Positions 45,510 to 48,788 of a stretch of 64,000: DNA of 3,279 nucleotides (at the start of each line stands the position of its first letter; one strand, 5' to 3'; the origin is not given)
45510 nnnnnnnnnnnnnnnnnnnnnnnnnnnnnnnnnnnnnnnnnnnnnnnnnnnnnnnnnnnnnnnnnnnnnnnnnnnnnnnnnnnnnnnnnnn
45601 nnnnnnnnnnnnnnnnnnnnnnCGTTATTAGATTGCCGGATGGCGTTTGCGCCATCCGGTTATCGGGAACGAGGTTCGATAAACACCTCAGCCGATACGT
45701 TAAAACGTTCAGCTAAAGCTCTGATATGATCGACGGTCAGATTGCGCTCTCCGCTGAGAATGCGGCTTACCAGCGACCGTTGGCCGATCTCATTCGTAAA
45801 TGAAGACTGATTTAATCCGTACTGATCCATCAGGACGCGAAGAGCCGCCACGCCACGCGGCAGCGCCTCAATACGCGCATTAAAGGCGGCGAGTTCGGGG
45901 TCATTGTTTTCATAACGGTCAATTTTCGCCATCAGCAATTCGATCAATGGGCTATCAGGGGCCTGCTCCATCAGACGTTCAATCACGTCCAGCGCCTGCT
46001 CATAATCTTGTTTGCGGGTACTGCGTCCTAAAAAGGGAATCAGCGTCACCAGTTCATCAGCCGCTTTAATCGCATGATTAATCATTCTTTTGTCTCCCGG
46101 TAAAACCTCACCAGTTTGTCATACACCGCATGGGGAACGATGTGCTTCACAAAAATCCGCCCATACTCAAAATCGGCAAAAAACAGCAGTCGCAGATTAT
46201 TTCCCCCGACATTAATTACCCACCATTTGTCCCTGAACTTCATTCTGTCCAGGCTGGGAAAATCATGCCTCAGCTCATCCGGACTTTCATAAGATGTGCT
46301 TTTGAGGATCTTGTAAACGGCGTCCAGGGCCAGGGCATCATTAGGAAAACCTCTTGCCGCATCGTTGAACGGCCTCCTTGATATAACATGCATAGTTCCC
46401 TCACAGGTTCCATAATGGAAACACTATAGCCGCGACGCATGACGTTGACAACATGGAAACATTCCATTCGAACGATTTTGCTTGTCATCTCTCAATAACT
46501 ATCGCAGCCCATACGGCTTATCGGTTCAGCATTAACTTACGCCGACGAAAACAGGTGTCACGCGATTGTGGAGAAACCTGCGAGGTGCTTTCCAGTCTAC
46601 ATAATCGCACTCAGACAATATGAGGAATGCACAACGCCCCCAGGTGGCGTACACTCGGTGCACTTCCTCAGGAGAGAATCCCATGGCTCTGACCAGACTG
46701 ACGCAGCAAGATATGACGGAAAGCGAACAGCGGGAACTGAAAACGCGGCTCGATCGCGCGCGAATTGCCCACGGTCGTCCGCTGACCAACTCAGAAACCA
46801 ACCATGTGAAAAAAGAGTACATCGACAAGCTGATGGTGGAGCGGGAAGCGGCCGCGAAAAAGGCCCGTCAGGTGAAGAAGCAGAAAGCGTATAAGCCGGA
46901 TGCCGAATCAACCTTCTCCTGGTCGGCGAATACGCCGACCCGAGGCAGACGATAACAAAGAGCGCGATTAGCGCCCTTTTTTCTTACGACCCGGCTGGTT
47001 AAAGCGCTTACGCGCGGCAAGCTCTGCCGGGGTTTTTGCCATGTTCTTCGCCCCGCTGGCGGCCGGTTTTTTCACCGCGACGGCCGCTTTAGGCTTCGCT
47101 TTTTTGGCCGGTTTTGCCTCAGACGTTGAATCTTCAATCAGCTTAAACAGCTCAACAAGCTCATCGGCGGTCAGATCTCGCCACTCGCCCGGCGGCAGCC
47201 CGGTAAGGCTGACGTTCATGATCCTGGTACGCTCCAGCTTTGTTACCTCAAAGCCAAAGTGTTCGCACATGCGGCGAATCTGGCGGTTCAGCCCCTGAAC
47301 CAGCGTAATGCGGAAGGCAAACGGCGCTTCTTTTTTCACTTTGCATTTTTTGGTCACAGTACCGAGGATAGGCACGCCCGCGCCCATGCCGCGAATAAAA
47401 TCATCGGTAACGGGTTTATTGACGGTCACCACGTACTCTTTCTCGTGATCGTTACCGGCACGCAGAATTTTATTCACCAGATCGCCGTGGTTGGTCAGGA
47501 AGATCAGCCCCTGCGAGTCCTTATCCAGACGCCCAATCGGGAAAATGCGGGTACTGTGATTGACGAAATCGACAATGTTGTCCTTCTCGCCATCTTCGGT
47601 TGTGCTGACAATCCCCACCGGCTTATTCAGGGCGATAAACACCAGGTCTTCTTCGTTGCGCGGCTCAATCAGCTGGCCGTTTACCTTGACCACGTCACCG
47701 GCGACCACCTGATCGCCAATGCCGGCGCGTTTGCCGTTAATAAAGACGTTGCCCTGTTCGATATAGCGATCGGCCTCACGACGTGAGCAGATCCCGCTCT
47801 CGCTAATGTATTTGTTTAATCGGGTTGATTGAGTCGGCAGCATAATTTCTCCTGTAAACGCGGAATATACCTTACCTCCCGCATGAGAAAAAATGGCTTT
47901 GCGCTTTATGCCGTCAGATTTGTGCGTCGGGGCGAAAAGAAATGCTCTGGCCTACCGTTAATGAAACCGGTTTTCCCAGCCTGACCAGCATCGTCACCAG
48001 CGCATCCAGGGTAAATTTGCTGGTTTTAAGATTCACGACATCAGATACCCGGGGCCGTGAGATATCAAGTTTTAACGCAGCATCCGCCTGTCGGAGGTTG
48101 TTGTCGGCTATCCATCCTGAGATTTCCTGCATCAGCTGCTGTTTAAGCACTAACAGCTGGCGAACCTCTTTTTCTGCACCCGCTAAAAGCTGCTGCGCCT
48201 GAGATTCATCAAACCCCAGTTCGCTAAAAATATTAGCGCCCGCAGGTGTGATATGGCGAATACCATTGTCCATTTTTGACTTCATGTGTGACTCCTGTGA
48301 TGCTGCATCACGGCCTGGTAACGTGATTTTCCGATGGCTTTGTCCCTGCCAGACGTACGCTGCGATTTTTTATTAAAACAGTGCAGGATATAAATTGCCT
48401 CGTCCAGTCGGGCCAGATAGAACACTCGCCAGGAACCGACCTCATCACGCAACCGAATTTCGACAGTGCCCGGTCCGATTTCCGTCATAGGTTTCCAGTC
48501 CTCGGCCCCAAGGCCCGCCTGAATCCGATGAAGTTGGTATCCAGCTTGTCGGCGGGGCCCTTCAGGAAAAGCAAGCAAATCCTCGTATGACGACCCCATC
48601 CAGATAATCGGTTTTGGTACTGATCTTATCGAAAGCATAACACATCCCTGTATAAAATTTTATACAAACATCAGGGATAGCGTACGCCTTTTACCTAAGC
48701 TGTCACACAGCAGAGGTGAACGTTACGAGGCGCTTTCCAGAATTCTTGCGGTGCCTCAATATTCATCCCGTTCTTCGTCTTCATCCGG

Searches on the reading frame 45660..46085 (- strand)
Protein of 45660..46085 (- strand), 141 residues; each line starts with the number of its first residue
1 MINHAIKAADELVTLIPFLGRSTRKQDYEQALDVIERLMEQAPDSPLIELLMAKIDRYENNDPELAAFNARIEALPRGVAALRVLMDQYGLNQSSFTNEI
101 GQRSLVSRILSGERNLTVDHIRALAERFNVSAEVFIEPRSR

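Call 28: search_protein_families(library=pfam, proteins=[window:45660-46085:-], max_evalue=0.001)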
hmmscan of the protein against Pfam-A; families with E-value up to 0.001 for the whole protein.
window:45660-46085:- (141 aa): 1 family
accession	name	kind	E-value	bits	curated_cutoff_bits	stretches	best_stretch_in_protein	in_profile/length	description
PF01381.28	HTH_3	-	1.4e-06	28.6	23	1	83-134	2-54/55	Helix-turn-helix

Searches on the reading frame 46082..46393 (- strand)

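Call 28: search_protein_families(library=pfam, proteins=[window:46082-46393:-], max_evalue=0.001)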
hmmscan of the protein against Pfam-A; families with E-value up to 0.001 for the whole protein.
window:46082-46393:- (103 aa): 1 family
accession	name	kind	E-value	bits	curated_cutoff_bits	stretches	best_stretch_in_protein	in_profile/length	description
PF09907.15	HigB_toxin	-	7.3e-21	74.7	27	1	22-93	4-73/74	HigB_toxin, RelE-like toxic component of a toxin-antitoxin system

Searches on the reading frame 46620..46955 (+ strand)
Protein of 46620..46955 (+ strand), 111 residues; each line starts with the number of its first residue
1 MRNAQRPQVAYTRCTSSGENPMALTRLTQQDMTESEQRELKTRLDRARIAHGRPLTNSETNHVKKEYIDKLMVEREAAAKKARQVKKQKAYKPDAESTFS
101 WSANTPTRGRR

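Call 28: search_protein_families(library=pfam, proteins=[window:46620-46955:+], max_evalue=0.001)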
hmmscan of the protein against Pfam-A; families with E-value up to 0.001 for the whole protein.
window:46620-46955:+ (111 aa): 1 family
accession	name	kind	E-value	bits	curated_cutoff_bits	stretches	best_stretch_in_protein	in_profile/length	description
PF11656.13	DUF3811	-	2e-41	140.7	23.5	1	25-111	2-88/88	YjbD family (DUF3811)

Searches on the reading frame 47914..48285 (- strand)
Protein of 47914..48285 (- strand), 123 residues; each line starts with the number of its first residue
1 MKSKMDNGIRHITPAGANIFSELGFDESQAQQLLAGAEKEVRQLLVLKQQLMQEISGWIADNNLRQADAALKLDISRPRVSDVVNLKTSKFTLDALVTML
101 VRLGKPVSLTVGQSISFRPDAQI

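Call 29: search_protein_families(library=pfam, proteins=[window:47914-48285:-], max_evalue=0.001)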
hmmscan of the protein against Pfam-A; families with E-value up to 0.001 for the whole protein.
window:47914-48285:- (123 aa): 1 family
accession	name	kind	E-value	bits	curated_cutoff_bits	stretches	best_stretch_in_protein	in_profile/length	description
PF13744.12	HTH_37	-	4.6e-15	55.6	27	1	45-111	13-79/80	Helix-turn-helix domain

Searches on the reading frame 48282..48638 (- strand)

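Call 29: search_protein_families(library=pfam, proteins=[window:48282-48638:-], max_evalue=0.001)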
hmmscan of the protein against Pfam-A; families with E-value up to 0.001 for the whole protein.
window:48282-48638:- (118 aa): 1 family
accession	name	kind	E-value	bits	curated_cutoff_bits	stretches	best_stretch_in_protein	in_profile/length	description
PF05973.20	Gp49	-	3.4e-20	72.3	23.9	1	19-107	1-89/90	Phage derived protein Gp49-like (DUF891)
